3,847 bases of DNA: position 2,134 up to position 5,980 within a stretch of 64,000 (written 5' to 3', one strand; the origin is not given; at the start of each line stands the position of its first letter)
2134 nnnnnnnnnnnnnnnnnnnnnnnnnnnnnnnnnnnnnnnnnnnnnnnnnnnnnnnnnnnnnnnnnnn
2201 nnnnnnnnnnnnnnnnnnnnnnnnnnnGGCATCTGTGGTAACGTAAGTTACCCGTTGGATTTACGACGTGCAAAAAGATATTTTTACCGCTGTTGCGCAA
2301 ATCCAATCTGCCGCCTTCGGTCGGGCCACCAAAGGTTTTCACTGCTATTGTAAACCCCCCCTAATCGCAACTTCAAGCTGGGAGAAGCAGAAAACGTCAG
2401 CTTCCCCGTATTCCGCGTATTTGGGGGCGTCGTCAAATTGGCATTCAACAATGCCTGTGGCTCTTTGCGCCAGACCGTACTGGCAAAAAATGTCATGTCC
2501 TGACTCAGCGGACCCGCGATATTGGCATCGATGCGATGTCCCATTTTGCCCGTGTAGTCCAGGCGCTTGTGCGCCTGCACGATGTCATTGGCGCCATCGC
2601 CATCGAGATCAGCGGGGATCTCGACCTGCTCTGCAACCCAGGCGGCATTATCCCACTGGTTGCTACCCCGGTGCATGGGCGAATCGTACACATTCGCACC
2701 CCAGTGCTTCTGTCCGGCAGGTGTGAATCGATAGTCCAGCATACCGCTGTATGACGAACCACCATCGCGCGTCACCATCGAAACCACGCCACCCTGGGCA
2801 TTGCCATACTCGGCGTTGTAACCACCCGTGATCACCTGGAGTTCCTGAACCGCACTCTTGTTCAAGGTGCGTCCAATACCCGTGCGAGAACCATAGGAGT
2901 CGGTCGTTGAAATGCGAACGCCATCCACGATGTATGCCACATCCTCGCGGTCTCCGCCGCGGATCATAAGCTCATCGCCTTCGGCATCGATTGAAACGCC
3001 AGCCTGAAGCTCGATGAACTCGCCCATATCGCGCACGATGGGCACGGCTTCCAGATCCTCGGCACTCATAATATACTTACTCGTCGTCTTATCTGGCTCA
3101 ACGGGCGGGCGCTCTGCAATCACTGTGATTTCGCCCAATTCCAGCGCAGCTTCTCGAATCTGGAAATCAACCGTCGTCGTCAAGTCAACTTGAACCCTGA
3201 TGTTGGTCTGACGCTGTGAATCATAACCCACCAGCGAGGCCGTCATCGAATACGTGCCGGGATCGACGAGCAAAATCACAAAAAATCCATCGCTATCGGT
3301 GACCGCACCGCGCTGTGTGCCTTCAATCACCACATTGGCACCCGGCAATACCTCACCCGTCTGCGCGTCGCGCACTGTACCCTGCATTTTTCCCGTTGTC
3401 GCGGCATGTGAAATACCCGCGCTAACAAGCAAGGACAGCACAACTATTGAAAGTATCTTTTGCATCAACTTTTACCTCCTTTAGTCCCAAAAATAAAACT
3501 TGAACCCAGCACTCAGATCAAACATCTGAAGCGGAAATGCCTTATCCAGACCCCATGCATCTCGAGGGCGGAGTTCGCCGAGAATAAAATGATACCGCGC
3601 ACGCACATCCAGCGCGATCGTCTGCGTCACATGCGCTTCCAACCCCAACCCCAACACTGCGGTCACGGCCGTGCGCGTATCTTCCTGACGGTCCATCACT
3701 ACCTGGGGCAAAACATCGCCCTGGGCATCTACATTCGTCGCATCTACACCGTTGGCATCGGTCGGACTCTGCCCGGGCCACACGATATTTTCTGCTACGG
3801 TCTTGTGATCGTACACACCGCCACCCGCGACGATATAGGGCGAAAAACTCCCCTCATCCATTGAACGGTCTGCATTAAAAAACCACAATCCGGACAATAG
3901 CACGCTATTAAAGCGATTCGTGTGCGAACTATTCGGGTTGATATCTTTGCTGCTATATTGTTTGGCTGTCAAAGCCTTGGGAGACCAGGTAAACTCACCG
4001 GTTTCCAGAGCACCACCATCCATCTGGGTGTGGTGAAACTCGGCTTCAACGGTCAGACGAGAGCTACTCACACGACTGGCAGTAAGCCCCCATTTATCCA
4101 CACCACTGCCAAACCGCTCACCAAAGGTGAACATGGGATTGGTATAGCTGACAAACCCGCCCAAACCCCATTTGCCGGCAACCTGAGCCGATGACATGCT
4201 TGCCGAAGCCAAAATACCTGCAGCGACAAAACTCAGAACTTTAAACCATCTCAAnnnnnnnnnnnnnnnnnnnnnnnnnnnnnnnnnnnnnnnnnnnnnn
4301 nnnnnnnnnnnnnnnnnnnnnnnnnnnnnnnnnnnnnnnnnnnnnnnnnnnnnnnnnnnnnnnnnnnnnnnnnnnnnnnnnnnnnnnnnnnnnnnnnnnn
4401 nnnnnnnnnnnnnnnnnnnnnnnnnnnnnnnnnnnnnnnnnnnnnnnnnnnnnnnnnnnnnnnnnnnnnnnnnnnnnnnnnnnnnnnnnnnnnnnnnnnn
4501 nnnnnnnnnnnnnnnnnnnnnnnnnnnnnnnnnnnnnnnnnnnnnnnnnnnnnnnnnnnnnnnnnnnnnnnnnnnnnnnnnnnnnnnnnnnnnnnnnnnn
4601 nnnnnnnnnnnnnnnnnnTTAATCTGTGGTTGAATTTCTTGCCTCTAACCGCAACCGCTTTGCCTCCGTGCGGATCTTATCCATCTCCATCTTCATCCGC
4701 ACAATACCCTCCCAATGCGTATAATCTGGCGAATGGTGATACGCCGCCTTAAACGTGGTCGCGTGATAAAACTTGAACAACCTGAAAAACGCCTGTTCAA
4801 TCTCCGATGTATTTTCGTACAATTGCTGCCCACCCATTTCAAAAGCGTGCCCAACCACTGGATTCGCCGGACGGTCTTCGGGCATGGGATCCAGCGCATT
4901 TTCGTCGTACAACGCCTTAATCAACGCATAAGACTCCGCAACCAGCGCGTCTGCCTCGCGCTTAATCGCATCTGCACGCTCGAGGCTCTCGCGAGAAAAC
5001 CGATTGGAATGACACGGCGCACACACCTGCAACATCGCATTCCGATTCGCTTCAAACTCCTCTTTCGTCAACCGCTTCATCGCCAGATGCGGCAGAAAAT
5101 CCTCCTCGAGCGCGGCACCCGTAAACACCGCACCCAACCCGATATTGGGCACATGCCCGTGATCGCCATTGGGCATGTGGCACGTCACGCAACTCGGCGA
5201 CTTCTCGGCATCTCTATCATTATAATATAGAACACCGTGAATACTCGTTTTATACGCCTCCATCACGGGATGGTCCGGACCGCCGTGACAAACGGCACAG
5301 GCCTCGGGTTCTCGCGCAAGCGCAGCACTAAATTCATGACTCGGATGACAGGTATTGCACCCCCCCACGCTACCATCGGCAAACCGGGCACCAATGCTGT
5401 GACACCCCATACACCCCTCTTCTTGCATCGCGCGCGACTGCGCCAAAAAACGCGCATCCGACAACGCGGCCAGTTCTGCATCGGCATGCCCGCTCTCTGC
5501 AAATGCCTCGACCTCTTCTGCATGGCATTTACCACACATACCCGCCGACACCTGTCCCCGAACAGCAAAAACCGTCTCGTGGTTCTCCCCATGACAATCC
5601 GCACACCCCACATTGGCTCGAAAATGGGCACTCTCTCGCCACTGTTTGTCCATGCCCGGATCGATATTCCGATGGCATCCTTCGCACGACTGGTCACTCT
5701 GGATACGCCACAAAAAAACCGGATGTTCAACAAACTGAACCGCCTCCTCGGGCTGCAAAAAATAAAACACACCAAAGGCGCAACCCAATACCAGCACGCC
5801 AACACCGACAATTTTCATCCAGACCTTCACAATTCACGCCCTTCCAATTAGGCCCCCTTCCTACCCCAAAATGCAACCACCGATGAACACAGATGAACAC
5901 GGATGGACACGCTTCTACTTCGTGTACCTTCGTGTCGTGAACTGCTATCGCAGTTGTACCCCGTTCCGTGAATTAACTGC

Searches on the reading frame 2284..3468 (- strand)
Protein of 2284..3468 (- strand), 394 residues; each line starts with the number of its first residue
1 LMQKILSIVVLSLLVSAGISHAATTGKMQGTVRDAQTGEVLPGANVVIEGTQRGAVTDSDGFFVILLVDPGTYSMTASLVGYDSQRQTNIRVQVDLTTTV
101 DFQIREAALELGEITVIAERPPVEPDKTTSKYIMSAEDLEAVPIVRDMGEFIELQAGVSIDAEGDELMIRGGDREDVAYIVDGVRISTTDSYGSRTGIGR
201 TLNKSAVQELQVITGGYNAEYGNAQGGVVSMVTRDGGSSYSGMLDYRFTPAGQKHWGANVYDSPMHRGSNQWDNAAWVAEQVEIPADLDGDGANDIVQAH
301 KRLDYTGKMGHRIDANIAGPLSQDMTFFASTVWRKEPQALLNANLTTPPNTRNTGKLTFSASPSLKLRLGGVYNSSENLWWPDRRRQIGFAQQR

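Call 61: search_protein_families(library=pfam, proteins=[window:2284-3468:-], max_evalue=0.0001)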
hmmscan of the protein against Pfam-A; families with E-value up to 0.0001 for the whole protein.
window:2284-3468:- (394 aa): 3 families
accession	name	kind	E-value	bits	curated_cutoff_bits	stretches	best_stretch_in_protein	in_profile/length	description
PF13620.12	CarboxypepD_reg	-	9.5e-21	74.4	32.3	1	28-104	2-81/82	Carboxypeptidase regulatory-like domain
PF13715.12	CarbopepD_reg_2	-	3.4e-20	72.3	32.2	1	29-116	2-88/88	CarboxypepD_reg-like domain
PF07715.20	Plug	-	6.1e-10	40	23.9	1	128-228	6-107/107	TonB-dependent Receptor Plug Domain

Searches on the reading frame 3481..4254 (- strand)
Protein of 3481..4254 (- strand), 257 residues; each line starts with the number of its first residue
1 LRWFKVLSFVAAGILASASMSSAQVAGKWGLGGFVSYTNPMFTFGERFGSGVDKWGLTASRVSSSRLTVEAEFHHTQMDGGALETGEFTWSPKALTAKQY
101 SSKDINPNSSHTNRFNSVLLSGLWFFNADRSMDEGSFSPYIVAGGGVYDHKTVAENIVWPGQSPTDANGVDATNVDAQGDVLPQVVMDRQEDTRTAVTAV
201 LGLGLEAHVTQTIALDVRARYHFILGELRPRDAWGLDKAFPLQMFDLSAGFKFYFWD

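Call 61: search_protein_families(library=pfam, proteins=[window:3481-4254:-], max_evalue=0.0001)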
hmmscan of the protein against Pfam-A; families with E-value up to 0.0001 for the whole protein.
window:3481-4254:- (257 aa): 1 family
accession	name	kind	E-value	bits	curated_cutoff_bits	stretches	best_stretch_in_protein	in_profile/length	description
PF13505.12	OMP_b-brl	-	3.7e-06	27.7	28.7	1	10-226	2-156/175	Outer membrane protein beta-barrel domain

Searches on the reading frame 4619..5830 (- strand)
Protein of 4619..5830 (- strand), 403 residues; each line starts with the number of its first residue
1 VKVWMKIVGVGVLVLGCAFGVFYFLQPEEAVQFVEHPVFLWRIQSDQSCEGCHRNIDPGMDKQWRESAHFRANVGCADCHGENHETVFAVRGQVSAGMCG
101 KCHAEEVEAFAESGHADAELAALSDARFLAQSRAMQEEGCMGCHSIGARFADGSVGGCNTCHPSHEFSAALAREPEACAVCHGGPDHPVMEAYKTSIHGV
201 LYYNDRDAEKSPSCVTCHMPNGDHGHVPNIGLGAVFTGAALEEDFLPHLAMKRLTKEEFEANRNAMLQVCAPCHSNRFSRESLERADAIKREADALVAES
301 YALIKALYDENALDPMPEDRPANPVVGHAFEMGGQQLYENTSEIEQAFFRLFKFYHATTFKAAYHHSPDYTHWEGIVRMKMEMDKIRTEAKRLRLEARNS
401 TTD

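Call 61: search_protein_families(library=pfam, proteins=[window:4619-5830:-], max_evalue=0.0001)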
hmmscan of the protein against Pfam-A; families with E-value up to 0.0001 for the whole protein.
window:4619-5830:- (403 aa): 7 families
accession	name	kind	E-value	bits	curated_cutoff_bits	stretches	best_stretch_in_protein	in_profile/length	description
PF13447.11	Multi-haem_cyto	-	3.8e-22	79.3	21.9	1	73-316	2-264/269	Seven times multi-haem cytochrome CxxCH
PF14522.11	Cytochrome_C7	-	5.9e-11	42.5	24.8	0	96-162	13-66/67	Cytochrome c7 and related cytochrome c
PF14537.11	Cytochrom_c3_2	-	5.3e-08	33.7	25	0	69-145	2-65/79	Cytochrome c3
PF09699.15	Paired_CXXCH_1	-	4.3e-07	29.9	20.6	0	72-106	4-39/41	Doubled CXXCH motif (Paired_CXXCH_1)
PF22113.1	Mtrc-MtrF_II-IV_dom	-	1.7e-06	28.1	30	0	95-148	119-167/176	Outer membrane cytochrome MtrC/MtrF-like, domains II/IV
PF13435.11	Cytochrome_C554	-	1e-05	26.8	20.8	0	43-81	45-84/84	Cytochrome c554 and c-prime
PF03264.19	Cytochrom_NNT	-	2.2e-05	24.7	24.1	0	172-271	33-117/174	NapC/NirT cytochrome c family, N-terminal region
